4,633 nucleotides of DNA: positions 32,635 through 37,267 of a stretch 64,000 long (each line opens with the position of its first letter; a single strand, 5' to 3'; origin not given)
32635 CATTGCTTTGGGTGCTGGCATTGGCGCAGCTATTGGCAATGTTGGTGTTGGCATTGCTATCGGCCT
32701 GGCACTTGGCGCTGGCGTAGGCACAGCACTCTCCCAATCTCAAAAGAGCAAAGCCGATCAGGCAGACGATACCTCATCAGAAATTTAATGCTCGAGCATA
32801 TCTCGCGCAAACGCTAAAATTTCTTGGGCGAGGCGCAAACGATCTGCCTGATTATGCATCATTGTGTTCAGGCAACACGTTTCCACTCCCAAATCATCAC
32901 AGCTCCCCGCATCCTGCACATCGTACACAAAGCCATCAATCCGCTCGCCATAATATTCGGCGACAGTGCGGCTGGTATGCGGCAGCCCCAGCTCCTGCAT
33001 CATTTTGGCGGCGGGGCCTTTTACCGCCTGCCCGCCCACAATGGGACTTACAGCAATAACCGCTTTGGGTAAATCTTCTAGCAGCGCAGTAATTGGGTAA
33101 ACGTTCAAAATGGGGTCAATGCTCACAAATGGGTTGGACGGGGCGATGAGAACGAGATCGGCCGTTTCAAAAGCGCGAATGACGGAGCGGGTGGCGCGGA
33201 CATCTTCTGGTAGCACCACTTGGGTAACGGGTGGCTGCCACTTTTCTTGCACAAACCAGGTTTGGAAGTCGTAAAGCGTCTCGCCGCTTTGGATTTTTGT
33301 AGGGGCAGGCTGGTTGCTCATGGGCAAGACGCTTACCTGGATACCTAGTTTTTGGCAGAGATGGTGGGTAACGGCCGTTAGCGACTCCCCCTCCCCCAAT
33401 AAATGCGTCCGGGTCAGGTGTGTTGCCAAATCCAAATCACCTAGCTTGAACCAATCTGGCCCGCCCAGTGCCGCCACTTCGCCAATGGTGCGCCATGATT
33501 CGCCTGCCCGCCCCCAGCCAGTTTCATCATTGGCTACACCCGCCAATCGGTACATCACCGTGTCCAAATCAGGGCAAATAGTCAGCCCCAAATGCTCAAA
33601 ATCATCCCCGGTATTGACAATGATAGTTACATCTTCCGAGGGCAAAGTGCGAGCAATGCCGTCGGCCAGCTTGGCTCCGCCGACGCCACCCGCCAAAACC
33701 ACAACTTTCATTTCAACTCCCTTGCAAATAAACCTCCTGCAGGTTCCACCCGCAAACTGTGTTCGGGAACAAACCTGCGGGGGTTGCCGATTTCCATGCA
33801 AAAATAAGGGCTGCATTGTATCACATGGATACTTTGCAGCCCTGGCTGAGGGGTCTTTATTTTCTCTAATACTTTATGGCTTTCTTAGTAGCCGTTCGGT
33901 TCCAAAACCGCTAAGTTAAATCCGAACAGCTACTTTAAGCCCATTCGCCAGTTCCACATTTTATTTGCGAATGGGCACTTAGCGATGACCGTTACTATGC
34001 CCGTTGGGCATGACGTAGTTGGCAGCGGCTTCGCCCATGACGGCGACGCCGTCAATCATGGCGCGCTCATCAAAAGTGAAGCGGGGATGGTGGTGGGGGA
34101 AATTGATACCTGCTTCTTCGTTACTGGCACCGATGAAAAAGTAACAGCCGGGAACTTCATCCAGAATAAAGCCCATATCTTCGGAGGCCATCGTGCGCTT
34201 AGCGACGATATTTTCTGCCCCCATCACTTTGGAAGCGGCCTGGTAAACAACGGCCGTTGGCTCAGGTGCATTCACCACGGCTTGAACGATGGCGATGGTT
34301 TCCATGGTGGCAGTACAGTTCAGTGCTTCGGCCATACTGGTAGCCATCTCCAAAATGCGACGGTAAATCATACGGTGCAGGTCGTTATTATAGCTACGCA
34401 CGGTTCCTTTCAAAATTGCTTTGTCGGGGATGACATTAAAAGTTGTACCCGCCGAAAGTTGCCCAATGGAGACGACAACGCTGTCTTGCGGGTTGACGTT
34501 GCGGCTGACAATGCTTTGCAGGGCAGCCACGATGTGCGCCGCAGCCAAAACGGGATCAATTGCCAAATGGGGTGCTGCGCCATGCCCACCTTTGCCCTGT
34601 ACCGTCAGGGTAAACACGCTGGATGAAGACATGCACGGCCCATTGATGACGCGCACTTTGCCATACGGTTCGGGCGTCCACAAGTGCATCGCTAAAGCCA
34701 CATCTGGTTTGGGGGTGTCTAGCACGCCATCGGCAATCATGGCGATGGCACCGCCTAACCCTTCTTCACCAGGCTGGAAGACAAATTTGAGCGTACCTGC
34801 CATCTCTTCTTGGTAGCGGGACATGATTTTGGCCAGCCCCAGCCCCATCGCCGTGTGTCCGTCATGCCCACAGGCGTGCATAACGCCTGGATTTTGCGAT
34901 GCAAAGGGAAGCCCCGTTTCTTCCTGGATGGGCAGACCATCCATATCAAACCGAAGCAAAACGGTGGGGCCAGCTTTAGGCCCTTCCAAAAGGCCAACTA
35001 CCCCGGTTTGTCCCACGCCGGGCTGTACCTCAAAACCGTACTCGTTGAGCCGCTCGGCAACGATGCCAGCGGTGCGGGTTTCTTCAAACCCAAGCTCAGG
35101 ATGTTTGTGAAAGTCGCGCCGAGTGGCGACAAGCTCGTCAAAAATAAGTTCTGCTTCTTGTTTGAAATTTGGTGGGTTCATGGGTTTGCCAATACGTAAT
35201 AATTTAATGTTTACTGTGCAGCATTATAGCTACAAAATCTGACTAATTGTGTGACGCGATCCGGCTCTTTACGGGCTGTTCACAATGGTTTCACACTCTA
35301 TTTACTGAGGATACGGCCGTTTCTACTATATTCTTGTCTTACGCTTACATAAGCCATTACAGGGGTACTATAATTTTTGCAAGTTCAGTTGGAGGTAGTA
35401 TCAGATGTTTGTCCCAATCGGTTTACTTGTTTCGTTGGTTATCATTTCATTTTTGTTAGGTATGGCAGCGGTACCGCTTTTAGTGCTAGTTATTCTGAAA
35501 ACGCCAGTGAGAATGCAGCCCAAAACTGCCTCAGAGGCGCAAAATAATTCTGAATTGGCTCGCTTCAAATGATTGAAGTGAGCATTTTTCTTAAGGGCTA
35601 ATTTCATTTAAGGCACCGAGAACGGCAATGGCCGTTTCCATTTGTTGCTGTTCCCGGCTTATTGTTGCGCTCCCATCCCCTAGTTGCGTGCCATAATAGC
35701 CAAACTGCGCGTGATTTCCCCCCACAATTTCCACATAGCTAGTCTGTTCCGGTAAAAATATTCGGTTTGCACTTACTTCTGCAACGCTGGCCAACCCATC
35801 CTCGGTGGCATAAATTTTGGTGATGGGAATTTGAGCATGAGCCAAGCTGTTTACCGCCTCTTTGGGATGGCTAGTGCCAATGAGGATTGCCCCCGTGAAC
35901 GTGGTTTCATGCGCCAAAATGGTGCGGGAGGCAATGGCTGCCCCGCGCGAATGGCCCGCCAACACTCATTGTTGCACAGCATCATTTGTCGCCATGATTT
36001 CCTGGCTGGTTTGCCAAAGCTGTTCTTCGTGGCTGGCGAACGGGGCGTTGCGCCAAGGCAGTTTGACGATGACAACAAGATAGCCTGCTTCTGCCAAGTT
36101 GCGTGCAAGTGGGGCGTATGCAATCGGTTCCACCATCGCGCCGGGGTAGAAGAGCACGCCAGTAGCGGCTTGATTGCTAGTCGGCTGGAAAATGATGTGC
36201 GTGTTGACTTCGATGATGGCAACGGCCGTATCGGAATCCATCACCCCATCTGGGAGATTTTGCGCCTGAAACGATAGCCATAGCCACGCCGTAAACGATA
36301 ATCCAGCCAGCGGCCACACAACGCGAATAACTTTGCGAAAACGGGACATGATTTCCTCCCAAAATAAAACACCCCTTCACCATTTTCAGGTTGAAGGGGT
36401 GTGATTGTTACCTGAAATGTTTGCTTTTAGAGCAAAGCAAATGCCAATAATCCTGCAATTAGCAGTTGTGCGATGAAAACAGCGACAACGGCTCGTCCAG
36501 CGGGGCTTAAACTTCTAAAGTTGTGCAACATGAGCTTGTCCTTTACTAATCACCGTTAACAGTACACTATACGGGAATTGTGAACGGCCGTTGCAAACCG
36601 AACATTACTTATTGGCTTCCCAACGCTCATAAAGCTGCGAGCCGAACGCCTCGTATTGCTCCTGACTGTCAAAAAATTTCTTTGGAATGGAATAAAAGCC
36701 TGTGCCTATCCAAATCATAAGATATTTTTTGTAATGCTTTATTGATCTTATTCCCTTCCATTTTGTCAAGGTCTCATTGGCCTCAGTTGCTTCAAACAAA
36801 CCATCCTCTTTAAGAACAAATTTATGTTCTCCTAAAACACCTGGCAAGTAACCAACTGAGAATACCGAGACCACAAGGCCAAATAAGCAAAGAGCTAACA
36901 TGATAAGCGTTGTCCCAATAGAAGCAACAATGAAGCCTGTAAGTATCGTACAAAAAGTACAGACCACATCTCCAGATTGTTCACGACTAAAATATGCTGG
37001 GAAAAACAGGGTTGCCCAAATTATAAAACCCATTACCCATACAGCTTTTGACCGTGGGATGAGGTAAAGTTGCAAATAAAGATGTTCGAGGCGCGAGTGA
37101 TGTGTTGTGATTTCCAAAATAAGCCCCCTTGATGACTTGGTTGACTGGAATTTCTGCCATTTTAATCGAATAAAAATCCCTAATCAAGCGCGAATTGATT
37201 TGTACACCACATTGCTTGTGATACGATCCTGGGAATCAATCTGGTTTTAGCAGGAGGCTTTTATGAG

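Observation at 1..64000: Hyper-abundant octamer palindrome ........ saturates genes and spacers (a HIP1-like element with a different sequence)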

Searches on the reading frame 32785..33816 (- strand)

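Call 62: search_protein_families(library=pfam, proteins=[window:32785-33816:-], max_evalue=0.00001)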
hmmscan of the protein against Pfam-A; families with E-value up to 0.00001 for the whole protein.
window:32785-33816:- (343 aa): 1 family
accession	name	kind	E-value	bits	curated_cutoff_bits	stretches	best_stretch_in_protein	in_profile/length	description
PF01933.23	CofD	-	1.8e-44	152.6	30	1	38-301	1-252/290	2-phospho-L-lactate transferase CofD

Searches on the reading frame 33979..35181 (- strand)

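Call 62: search_protein_families(library=pfam, proteins=[window:33979-35181:-], max_evalue=0.00001)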
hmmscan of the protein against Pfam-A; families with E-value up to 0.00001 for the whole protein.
window:33979-35181:- (400 aa): 2 families
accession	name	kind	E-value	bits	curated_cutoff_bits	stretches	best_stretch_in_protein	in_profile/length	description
PF01546.33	Peptidase_M20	-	9.5e-40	137.1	24.6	1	75-386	1-204/206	Peptidase family M20/M25/M40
PF07687.19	M20_dimer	-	8.2e-12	45.5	21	1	190-278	9-97/107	Peptidase dimerisation domain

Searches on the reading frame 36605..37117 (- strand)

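Call 62: search_protein_families(library=pfam, proteins=[window:36605-37117:-], max_evalue=0.00001)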
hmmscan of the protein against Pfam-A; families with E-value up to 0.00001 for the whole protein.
window:36605-37117:- (170 aa): 1 family
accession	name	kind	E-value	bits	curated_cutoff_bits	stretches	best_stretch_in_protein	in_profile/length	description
PF14317.12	YcxB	-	2.2e-07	31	23.3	1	103-160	2-59/61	YcxB-like protein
